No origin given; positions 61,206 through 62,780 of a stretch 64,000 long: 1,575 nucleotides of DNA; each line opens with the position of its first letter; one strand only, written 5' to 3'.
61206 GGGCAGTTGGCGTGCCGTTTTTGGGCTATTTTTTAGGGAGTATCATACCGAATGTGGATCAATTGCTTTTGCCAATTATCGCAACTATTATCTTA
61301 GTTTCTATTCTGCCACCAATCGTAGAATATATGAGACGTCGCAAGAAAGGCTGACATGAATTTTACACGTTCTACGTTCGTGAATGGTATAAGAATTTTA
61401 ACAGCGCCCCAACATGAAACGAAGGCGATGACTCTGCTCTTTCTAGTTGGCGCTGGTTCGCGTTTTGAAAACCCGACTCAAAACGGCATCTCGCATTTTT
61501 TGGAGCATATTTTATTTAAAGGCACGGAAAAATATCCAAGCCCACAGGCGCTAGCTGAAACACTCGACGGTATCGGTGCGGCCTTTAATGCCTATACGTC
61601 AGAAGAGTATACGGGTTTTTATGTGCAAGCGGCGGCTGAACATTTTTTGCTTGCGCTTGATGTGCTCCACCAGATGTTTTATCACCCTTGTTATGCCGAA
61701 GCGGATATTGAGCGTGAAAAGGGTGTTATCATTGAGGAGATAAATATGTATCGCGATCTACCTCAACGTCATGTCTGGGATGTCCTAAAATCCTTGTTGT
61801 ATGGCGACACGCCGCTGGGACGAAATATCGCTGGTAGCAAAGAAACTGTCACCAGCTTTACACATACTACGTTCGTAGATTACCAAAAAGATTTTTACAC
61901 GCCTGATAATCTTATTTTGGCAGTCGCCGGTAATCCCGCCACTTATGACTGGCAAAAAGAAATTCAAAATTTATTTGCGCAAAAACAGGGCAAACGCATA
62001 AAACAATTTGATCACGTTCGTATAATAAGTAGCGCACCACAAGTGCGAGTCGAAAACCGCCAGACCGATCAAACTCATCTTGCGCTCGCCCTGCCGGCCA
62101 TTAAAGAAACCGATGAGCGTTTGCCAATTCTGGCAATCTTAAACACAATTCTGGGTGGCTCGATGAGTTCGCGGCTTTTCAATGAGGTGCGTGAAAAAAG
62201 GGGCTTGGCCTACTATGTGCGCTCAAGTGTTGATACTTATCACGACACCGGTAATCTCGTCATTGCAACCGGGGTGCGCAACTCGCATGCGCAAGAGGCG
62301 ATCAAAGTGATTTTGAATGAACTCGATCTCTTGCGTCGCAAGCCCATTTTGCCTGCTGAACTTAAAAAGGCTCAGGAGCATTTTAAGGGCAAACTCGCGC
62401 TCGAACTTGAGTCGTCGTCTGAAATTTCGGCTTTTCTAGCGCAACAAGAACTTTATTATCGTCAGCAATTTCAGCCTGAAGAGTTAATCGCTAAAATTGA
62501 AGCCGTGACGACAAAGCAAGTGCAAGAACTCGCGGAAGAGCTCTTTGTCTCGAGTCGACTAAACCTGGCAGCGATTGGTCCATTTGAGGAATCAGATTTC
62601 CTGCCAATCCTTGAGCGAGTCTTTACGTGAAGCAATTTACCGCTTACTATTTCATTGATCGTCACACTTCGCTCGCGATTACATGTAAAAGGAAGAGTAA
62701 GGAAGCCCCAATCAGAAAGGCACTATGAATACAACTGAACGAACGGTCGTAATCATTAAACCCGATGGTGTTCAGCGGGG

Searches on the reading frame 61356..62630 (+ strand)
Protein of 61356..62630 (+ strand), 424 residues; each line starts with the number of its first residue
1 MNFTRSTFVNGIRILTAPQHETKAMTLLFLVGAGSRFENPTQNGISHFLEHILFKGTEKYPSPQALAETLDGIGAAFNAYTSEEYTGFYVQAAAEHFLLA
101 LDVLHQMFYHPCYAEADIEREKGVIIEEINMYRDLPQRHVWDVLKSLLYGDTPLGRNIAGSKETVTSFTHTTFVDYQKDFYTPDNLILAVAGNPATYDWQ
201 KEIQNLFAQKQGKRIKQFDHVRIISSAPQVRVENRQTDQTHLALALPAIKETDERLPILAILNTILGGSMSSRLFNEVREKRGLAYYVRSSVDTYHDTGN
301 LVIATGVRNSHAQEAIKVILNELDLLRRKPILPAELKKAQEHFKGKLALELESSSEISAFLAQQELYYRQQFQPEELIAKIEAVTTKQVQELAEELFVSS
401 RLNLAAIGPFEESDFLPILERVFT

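Call 56: search_protein_families(library=pfam, proteins=[window:61356-62630:+], max_evalue=0.00001)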
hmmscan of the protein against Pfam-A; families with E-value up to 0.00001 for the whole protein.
window:61356-62630:+ (424 aa): 2 families
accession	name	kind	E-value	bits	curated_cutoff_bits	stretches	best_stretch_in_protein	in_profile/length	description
PF00675.25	Peptidase_M16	-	3.2e-37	128.1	22.3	1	14-160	2-147/149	Insulinase (Peptidase family M16)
PF05193.26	Peptidase_M16_C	-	5.2e-36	124.6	23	1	168-341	2-179/181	Peptidase M16 inactive domain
